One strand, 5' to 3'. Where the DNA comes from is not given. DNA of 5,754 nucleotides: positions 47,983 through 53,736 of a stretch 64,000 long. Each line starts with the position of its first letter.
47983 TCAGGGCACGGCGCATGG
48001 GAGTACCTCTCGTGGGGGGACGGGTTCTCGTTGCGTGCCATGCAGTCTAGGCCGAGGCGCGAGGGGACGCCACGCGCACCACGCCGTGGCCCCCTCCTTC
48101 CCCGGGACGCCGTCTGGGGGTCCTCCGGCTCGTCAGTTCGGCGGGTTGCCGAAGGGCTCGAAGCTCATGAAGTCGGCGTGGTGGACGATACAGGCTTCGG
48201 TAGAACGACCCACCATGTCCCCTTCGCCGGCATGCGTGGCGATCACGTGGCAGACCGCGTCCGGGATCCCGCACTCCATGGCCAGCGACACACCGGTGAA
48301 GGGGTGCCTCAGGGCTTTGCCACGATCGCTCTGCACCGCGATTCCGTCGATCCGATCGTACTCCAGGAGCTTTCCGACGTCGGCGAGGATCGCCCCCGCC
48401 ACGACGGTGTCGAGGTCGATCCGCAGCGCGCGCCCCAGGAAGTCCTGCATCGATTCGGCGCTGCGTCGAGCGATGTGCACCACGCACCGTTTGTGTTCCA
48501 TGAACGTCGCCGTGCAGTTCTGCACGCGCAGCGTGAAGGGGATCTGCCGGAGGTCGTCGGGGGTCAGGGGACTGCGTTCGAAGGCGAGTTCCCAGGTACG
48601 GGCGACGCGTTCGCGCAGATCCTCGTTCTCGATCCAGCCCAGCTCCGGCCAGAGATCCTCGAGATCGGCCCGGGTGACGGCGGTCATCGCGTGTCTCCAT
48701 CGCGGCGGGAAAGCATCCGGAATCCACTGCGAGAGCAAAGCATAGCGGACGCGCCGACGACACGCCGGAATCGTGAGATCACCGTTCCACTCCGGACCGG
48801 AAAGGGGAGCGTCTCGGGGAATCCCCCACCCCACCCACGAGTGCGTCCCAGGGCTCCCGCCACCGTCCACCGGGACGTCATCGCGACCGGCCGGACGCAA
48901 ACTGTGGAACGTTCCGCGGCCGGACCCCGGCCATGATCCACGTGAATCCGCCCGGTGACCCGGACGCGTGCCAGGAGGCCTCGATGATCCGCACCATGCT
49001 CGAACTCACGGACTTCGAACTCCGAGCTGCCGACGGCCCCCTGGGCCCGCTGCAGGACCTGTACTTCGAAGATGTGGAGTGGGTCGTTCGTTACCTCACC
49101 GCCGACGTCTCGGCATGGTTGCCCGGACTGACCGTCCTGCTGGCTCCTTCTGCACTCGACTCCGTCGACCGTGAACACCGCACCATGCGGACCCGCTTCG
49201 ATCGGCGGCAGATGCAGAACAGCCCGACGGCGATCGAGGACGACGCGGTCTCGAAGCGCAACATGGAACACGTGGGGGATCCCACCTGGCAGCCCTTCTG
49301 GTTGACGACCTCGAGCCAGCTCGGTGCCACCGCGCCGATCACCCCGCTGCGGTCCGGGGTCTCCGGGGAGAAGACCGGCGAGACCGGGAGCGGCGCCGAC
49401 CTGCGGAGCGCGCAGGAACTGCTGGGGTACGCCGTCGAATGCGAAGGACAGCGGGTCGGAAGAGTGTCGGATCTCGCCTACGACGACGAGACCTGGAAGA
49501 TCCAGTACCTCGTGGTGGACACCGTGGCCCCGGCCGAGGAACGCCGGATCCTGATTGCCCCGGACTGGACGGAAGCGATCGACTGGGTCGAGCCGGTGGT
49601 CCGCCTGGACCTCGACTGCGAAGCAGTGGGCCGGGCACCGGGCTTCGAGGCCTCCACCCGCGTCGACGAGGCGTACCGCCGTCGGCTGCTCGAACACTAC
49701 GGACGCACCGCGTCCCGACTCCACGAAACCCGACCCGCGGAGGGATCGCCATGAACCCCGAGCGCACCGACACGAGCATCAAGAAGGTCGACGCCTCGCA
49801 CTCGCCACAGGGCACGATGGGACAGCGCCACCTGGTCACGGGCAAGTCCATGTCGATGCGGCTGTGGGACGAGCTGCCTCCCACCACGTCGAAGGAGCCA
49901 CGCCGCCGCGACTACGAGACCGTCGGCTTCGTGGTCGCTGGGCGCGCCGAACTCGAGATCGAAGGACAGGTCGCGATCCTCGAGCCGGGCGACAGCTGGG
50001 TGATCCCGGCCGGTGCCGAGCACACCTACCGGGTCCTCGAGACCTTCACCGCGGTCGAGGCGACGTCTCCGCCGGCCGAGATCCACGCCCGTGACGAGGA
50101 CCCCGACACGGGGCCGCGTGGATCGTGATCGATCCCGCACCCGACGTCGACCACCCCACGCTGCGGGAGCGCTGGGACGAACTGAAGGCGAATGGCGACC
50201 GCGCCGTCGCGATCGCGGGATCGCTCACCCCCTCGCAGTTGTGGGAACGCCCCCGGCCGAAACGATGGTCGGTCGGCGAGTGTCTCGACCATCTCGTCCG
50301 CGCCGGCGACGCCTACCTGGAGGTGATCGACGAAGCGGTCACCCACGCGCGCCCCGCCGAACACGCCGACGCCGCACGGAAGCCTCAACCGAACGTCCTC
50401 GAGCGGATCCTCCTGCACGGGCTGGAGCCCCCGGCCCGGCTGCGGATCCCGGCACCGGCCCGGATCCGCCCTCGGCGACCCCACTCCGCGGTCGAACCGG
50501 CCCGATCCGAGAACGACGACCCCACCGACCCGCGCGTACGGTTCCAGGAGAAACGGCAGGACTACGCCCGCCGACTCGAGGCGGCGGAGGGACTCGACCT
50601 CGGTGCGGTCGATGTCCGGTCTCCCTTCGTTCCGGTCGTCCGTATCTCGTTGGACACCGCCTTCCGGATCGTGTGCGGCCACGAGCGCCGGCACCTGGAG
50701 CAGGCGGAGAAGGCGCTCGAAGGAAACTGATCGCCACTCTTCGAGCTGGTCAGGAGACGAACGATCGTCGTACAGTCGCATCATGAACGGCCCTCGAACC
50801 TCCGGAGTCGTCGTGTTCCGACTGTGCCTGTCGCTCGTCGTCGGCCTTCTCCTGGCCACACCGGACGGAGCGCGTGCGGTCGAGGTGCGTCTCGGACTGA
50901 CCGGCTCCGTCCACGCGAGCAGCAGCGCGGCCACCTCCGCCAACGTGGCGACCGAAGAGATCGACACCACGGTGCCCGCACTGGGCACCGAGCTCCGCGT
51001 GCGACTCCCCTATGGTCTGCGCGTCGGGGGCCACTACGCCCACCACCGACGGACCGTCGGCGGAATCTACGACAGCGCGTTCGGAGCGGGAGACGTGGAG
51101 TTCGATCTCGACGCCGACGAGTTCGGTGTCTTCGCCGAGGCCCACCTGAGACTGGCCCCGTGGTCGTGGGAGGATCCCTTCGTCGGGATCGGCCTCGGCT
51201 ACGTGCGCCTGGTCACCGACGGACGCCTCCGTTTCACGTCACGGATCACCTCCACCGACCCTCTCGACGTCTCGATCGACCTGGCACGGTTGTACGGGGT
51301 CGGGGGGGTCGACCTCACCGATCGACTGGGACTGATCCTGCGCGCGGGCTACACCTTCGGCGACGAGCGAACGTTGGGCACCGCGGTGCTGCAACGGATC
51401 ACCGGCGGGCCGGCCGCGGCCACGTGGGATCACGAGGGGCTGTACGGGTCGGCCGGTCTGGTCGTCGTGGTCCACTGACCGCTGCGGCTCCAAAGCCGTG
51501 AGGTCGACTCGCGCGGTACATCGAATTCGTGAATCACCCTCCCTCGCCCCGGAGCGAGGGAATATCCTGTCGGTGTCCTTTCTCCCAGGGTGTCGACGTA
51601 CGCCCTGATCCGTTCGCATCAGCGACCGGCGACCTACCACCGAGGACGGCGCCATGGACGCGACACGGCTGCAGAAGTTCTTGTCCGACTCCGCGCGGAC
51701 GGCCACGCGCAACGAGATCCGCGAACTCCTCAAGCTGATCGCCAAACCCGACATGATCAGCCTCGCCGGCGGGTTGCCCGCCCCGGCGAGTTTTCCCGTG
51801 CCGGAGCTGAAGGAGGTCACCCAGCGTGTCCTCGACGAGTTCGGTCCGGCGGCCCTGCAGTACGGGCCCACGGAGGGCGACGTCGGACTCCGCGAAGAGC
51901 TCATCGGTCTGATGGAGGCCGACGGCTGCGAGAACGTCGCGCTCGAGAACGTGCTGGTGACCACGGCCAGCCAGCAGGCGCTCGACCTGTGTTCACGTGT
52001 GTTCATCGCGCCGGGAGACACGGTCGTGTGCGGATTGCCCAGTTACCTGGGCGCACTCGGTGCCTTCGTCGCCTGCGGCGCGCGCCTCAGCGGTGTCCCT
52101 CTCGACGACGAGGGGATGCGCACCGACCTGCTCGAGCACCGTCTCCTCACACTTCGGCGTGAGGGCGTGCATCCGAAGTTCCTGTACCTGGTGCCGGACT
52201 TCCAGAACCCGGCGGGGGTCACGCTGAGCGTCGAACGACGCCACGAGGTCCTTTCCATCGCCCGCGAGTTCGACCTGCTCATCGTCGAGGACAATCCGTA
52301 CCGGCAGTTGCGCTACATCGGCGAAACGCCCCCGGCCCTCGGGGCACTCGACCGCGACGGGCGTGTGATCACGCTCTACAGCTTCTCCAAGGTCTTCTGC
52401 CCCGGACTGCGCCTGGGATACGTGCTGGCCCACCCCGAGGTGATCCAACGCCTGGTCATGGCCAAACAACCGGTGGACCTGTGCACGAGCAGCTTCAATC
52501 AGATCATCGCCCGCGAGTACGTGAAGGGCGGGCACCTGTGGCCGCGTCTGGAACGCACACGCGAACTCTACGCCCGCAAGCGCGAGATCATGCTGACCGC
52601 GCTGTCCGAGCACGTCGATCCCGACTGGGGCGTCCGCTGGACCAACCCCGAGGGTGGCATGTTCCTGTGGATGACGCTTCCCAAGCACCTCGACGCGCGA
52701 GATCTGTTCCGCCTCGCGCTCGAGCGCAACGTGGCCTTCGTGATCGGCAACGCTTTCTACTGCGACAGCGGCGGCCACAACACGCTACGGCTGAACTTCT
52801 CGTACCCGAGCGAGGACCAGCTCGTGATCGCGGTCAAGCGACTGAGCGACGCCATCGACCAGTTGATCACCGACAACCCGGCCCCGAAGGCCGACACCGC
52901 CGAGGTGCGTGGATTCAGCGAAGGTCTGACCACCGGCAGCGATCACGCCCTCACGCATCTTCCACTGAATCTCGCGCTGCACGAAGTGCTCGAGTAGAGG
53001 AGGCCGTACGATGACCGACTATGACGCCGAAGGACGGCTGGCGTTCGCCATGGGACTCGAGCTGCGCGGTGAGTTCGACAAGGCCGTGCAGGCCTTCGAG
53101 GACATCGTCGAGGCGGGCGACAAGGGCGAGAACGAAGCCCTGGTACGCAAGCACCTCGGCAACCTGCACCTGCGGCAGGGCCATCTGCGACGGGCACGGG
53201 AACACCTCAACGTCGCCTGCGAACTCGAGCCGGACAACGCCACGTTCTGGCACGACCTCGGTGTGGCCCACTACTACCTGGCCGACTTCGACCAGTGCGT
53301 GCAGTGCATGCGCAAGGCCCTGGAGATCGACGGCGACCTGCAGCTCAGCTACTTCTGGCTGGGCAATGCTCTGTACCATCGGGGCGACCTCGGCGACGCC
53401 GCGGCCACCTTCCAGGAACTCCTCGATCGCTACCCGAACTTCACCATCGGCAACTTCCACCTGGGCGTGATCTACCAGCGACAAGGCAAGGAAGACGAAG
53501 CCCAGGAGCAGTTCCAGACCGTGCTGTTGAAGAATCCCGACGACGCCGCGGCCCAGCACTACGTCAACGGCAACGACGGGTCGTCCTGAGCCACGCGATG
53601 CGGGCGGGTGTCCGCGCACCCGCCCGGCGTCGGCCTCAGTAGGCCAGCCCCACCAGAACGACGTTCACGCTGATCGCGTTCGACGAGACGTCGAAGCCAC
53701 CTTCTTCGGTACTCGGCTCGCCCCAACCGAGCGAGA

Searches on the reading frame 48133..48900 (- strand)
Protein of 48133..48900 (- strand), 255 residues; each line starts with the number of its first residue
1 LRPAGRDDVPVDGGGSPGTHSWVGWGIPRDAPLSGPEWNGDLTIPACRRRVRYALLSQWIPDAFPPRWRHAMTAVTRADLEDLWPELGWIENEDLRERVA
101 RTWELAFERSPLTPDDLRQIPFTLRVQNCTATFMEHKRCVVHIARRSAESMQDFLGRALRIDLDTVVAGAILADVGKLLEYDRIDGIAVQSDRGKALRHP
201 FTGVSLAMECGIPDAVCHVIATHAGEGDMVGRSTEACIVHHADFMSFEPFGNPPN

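Call 3: search_protein_families(library=pfam, proteins=[window:48133-48900:-], max_evalue=0.01)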
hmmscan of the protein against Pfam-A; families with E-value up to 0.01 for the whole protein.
window:48133-48900:- (255 aa): 1 family
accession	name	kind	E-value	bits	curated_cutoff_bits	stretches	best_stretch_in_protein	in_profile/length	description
PF01966.28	HD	-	5.5e-08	33.5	22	1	135-243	3-111/116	HD domain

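Call 4: search_protein_families(library=ncbifam, proteins=[window:48133-48900:-], max_evalue=0.01)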
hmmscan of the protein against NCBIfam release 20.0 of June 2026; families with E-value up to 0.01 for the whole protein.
window:48133-48900:- (255 aa): 2 families
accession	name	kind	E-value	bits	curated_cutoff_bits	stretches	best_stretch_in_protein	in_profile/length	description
TIGR00277.1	HDIG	domain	2.1e-06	27.5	27.6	1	142-225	14-83/84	HDIG domain-containing metalloprotein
NF045665.1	NTPtran_DVU1551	equivalog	0.0022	17.1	315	0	127-178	212-260/359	DVU_1551 family NTP transferase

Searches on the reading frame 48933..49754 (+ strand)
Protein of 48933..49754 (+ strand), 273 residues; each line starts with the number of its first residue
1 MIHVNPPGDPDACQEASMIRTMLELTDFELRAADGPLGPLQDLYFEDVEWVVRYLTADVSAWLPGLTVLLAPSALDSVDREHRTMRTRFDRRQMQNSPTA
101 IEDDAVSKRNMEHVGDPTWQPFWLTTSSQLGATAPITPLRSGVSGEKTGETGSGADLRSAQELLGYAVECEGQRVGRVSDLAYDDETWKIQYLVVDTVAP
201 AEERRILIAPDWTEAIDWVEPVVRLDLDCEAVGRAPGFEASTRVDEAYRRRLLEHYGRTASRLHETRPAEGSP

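Call 3: search_protein_families(library=pfam, proteins=[window:48933-49754:+], max_evalue=0.01)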
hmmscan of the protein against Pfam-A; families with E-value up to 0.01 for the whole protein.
window:48933-49754:+ (273 aa): 1 family
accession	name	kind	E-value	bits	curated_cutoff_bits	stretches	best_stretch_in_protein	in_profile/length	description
PF05239.21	PRC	-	0.0011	19.4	21.2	1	168-208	15-55/78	PRC-barrel domain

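Call 4: search_protein_families(library=ncbifam, proteins=[window:48933-49754:+], max_evalue=0.01)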
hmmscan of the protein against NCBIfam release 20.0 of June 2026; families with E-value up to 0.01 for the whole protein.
window:48933-49754:+ (273 aa): 1 family
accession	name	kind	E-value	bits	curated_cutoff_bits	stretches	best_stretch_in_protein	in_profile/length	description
TIGR01150.2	puhA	equivalog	8.1e-07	28.7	200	1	28-112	154-240/262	photosynthetic reaction center subunit H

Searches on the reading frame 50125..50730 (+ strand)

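Call 3: search_protein_families(library=pfam, proteins=[window:50125-50730:+], max_evalue=0.01)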
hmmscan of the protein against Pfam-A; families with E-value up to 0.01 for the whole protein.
window:50125-50730:+ (201 aa): 1 family
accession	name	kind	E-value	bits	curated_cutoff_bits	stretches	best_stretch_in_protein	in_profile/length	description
PF12867.12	DinB_2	-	1.3e-10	42.2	24.8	1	20-194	2-128/128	DinB superfamily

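Call 4: search_protein_families(library=ncbifam, proteins=[window:50125-50730:+], max_evalue=0.01)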
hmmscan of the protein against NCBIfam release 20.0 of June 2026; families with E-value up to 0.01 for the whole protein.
window:50125-50730:+ (201 aa): 0 families

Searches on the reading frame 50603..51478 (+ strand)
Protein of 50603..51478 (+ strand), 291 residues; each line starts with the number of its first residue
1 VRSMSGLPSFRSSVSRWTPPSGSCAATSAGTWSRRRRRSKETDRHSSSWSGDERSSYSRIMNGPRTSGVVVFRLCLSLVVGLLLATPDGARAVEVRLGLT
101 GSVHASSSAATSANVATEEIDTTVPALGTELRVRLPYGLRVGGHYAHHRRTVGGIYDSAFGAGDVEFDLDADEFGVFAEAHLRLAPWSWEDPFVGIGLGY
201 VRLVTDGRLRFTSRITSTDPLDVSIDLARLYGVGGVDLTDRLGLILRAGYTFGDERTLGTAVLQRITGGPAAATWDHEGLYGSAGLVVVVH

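Call 3: search_protein_families(library=pfam, proteins=[window:50603-51478:+], max_evalue=0.01)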
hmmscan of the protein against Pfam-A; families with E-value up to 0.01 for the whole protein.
window:50603-51478:+ (291 aa): 0 families

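Call 4: search_protein_families(library=ncbifam, proteins=[window:50603-51478:+], max_evalue=0.01)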
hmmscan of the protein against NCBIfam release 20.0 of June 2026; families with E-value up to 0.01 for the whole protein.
window:50603-51478:+ (291 aa): 1 family
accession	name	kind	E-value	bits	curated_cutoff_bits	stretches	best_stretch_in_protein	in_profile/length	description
NF051851.1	AtpSerPepEprS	equivalog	0.0037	15.3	1700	1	80-207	740-865/988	autotransporter serine peptidase EprS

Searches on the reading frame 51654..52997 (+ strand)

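Call 76: search_protein_families(library=pfam, proteins=[window:51654-52997:+], max_evalue=0.001)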
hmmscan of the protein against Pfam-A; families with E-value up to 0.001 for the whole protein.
window:51654-52997:+ (447 aa): 2 families
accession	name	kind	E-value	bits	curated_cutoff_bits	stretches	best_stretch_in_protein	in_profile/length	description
PF00155.27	Aminotran_1_2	-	1e-33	117.4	19.7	1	38-397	7-361/361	Aminotransferase class I and II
PF12897.13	Asp_aminotransf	-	3.9e-09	36.3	27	1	123-397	126-405/421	Aspartate amino-transferase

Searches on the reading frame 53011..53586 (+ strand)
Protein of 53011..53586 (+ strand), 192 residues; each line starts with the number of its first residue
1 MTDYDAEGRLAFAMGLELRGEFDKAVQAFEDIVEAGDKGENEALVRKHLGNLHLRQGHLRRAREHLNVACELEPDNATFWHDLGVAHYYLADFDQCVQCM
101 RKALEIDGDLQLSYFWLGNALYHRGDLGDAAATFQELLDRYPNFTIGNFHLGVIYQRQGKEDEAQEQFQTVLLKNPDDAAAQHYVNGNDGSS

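Call 76: search_protein_families(library=pfam, proteins=[window:53011-53586:+], max_evalue=0.001)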
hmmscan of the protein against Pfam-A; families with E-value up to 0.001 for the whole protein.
window:53011-53586:+ (192 aa): 20 families
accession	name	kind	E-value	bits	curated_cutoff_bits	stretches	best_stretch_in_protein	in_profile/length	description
PF07719.23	TPR_2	-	6.4e-30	101.2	27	4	113-143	3-33/34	Tetratricopeptide repeat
PF00515.34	TPR_1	-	9.3e-22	76.3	27.8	1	79-108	3-32/34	Tetratricopeptide repeat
PF13428.12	TPR_14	-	6.5e-20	70.1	23.5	1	47-84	5-42/44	Tetratricopeptide repeat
PF13181.12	TPR_8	-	1.2e-18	66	25.7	1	78-108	2-32/34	Tetratricopeptide repeat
PF13174.12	TPR_6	-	1.5e-18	66.5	26.3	1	113-143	2-32/33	Tetratricopeptide repeat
PF13432.12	TPR_16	-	1.5e-17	64.1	32.7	2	82-143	2-63/65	Tetratricopeptide repeat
PF13414.12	TPR_11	-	5.5e-17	61.6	26.8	2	50-88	1-39/42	TPR repeat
PF13431.12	TPR_17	-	9.8e-16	57.1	24.4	0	134-166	2-34/34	Tetratricopeptide repeat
PF13424.12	TPR_12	-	2e-15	57.2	30.1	3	13-72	10-74/77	Tetratricopeptide repeat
PF14559.12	TPR_19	-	2.2e-15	57.2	25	1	123-182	3-62/68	Tetratricopeptide repeat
PF13176.12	TPR_7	-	1.5e-08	34.5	27.9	0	150-178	4-34/36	Tetratricopeptide repeat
PF13374.12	TPR_10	-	3.9e-08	33.5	27.5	0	150-172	7-29/42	Tetratricopeptide repeat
PF13371.12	TPR_9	-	1.7e-07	31.6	35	1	49-109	1-61/73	Tetratricopeptide repeat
PF07721.20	TPR_4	-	3.8e-07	30.5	27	0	114-135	4-25/26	Tetratricopeptide repeat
PF12895.13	ANAPC3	-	4.7e-06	27.2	27.2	0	21-102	4-81/82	Anaphase-promoting complex, cyclosome, subunit 3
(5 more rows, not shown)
